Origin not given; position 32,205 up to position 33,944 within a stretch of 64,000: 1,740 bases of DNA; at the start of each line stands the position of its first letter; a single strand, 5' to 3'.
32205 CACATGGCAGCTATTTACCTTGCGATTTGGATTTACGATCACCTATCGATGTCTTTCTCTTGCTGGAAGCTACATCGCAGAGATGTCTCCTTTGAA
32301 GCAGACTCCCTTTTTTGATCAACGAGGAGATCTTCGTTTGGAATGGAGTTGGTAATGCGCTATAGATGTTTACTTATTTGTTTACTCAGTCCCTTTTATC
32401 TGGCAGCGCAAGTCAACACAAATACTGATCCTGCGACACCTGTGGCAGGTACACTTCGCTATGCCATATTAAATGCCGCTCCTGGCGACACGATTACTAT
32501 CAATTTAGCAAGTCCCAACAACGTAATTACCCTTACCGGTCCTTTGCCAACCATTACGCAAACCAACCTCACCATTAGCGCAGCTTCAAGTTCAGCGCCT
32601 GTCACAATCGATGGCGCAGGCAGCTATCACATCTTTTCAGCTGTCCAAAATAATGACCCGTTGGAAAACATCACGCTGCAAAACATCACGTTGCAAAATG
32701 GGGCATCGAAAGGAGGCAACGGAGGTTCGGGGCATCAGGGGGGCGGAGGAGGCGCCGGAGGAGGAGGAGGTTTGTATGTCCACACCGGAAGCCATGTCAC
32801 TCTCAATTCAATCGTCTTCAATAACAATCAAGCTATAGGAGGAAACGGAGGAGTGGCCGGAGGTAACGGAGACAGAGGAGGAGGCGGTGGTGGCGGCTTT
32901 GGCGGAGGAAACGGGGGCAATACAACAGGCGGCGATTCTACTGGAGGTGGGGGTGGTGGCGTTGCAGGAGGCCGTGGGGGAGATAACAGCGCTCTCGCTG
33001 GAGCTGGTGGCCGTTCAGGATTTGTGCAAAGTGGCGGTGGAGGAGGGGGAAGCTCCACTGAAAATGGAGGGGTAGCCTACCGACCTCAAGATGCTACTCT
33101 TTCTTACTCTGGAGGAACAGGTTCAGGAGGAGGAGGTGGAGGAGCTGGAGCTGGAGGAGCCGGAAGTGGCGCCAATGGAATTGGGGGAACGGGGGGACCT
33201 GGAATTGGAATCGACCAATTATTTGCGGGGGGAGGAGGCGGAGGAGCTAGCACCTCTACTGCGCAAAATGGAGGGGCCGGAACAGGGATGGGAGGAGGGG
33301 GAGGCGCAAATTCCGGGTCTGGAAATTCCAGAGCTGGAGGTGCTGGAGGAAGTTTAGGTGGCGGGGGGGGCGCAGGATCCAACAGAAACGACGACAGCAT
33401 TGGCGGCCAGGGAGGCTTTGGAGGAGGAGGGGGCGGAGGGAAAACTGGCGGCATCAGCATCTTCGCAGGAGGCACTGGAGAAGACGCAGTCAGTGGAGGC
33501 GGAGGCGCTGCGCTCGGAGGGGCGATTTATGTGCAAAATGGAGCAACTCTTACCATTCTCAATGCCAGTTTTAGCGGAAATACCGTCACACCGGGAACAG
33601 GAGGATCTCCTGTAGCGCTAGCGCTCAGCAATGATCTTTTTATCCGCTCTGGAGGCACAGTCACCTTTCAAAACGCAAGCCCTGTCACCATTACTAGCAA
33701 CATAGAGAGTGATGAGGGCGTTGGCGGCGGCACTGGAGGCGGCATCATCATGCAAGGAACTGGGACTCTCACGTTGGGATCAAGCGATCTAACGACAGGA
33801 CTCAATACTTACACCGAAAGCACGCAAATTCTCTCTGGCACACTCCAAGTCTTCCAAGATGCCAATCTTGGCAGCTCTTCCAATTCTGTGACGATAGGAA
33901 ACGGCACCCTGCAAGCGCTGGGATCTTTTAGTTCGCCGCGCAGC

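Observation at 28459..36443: Tandem duplicated giant Pmp-like autotransporters with mosaic conservation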

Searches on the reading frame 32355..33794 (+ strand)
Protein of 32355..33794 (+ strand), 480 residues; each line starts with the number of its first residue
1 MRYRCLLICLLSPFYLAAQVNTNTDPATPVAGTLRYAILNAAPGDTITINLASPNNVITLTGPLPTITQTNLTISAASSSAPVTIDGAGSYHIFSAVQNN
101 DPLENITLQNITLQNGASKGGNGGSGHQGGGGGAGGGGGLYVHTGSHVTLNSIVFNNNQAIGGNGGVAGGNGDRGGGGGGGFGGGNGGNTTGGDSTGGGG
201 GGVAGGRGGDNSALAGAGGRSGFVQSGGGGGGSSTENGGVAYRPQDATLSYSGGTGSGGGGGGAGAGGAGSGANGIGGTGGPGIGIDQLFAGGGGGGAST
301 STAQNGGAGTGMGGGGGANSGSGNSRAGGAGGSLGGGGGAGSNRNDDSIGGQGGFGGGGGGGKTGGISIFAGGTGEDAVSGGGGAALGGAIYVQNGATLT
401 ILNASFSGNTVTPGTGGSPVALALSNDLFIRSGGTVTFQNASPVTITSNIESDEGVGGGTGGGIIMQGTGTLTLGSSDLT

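Call 47: search_protein_families(library=pfam, proteins=[window:32355-33794:+], max_evalue=10)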
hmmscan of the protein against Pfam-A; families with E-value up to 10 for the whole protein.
window:32355-33794:+ (480 aa): 0 families

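Call 57: predict_structure(alignment_id=A2)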
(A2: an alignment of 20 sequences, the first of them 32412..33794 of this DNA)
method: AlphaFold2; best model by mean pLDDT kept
length: 461 residues; sequences in the alignment: 20
mean_pLDDT: 81.7   pTM: 0.86
mean pLDDT of the five models: 81.7, 80.2, 78.6, 77.8, 77.8
residues with pLDDT >= 90: 203; 70-90: 159; 50-70: 60; < 50: 39
segments of 3 or more residues with pLDDT < 50: 193-204, 220-241, 247-249
pLDDT, mean of each block of 10 residues (from residue 1): 85 92 93 86 87 90 93 86 86 96 92 94 92 97 93 80 86 77 76 48 56 60 42 44 51 64 64 81 81 90 78 94 80 95 91 86 95 93 94 93 94 91 86 75 84 72 54
secondary structure, 60 per line:
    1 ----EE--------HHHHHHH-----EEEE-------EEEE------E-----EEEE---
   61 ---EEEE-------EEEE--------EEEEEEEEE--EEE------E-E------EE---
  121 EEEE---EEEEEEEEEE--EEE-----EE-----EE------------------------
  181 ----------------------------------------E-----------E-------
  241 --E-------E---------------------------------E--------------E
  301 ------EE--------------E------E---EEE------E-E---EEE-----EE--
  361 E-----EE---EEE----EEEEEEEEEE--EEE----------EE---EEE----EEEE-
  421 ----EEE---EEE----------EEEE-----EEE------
elements in order: H15-21 E27-30 E38-41 E54-57 E64-67 E75-78 E87-95 E98-100 E121-124 E128-137 E140-142 E334-336 E349-351 E372-374 E379-388 E391-393 E409-411 E416-419 E425-427 E431-433 E444-447 E453-455
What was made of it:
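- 32703..33668 (+): Gene 2 glycine-rich head block (aa 117-438, 42% Gly). AF2 of aa 20-480: pLDDT 81.7, with a low-confidence stretch at model residues 193-249 (call 57).
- The AF2 model of the gene 2 head has a low-confidence stretch (call 57). AF2 confidence falls below 50 at model residues 193-249 of gene 2 (call 57).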

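Call 62: fold_search(model_id=the predicted structure, library=pdb)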
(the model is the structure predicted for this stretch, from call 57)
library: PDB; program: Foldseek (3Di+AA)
matches with E <= 10: 58; with E <= 0.001: 0
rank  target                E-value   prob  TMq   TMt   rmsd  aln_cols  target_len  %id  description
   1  5nxk_A                2.8e-02  0.20  0.16  0.22  20.3       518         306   10  L. reuteri 53608 SRRP (released 2018-03-21)
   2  5nxk_B                4.8e-02  0.15  0.16  0.23  19.7       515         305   11  L. reuteri 53608 SRRP (released 2018-03-21)
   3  5nxk_C                6.5e-02  0.15  0.15  0.22  19.1       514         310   10  L. reuteri 53608 SRRP (released 2018-03-21)
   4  5ny0                  1.5e-01  0.04  0.10  0.13  21.3       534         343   12  L. reuters 100-23 SRRP (released 2018-03-21)
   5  9buj                  2.0e-01  0.14  0.10  0.10  12.6       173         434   14  Structure of PfPL1 from Pseudoalteromonas fuliginea (released 2024-07-10)
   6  7e56                  7.6e-01  0.04  0.15  0.19  18.8       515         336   10  The mutant crystal structure of endo-polygalacturonase (T316C/G344C) from Talaromyces leycettanus JCM 12802 (released 2021-08-25)
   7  9cdu_A                8.4e-01  0.38  0.20  0.21   6.3       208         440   20  Crystal Structure of Rhombotarget A-peptide Complex (released 2025-07-02)
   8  1nhc_A                8.9e-01  0.07  0.18  0.24  18.3       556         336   10  Structural insights into the processivity of endopolygalacturonase I from Aspergillus niger (released 2003-11-25)
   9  9cdv_B                1.1e+00  0.12  0.14  0.14  10.8       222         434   18  Crystal Structure of Rhombotarget A (released 2025-07-02)
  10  9cdu_C                1.2e+00  0.16  0.17  0.18   8.4       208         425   19  Crystal Structure of Rhombotarget A-peptide Complex (released 2025-07-02)
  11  1bhe                  1.2e+00  0.03  0.14  0.17  18.5       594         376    8  POLYGALACTURONASE FROM ERWINIA CAROTOVORA SSP. CAROTOVORA (released 1998-11-11)
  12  6kvh                  1.3e+00  0.04  0.16  0.20  18.9       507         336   10  The mutant crystal structure of endo-polygalacturonase (T284A) from Talaromyces leycettanus JCM 12802 (released 2020-09-09)
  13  9v85_C                1.5e+00  0.01  0.09  0.14  17.8       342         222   12  Superfolder GFP fused gp38 receptor binding domain of bacteriophage PP01 (released 2026-01-07)
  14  6fi2_A                1.5e+00  0.15  0.15  0.18   9.9       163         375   18  VexL: A periplasmic depolymerase provides new insight into ABC transporter-dependent secretion of bacterial capsular p (released 2018-05-02)
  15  5c1c                  1.5e+00  0.08  0.13  0.18  11.1       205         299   11  Crystal Structure of the Pectin Methylesterase from Aspergillus niger in Deglycosylated Form (released 2015-07-01)
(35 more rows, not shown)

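Call 63: search_protein_families(library=ncbifam, proteins=[window:32355-33794:+], max_evalue=10)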
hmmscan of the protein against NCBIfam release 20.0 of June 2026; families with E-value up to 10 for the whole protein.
window:32355-33794:+ (480 aa): 0 families

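Call 79: fold_search(model_id=the predicted structure, library=viral)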
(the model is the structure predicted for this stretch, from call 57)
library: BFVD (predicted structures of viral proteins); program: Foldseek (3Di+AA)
matches with E <= 10: 141; with E <= 0.001: 2
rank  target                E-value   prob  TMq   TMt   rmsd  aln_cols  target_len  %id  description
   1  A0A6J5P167            6.1e-04  0.98  0.21  0.08  17.2       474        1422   14  Fibronectin type III [uncultured Caudovirales phage]
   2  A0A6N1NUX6            7.5e-04  0.99  0.22  0.18  18.6       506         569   14  Right handed beta helix domain-containing protein [Tupanvirus deep ocean]
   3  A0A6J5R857            4.2e-03  0.44  0.16  0.25  17.1       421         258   17  Uncharacterized protein [uncultured Caudovirales phage]
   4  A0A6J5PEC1            6.0e-02  0.28  0.16  0.17  20.0       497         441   11  Uncharacterized protein [uncultured Caudovirales phage]
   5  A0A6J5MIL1            1.9e-01  0.10  0.14  0.12  12.1       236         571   28  Uncharacterized protein [uncultured Caudovirales phage]
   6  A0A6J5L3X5            3.2e-01  0.04  0.10  0.15  16.7       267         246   18  Receptor-recognising protein Gp38 [uncultured Caudovirales phage]
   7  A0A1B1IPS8            3.3e-01  0.12  0.17  0.22  16.9       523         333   10  (no name in the UniProt tables at hand)
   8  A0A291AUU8            3.3e-01  0.03  0.12  0.08  20.1       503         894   11  (no name in the UniProt tables at hand)
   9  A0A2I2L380            4.1e-01  0.08  0.12  0.12  12.8       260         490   15  Collagen-like protein [Orpheovirus IHUMI-LCC2]
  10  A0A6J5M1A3            4.7e-01  0.03  0.12  0.09  21.1       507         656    8  Pectate lyase superfamily protein [uncultured Caudovirales phage]
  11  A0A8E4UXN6            5.0e-01  0.06  0.10  0.07  14.7       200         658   11  (no name in the UniProt tables at hand)
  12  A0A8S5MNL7            5.5e-01  0.09  0.10  0.08  16.1       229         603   12  S-layer homology domain [Siphoviridae sp. ctZZK17]
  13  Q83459                6.1e-01  0.04  0.08  0.09  14.8       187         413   10  E1B protein, large T antigen [Porcine adenovirus B serotype 4]
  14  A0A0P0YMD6            6.4e-01  0.30  0.18  0.17   8.6       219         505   25  (no name in the UniProt tables at hand)
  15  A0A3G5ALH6            6.4e-01  0.10  0.18  0.15  21.0       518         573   11  Right handed beta helix domain-containing protein [Sylvanvirus sp.]
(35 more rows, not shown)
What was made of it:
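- On Polyglycine-II sandwich (gp38-like): gp38 matches have E = 1.5 (PDB) and 0.32 (BFVD), with TM 0.09-0.15 (calls 62, 79)
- Weak fold matches are all right-handed beta-helices (calls 62, 79).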
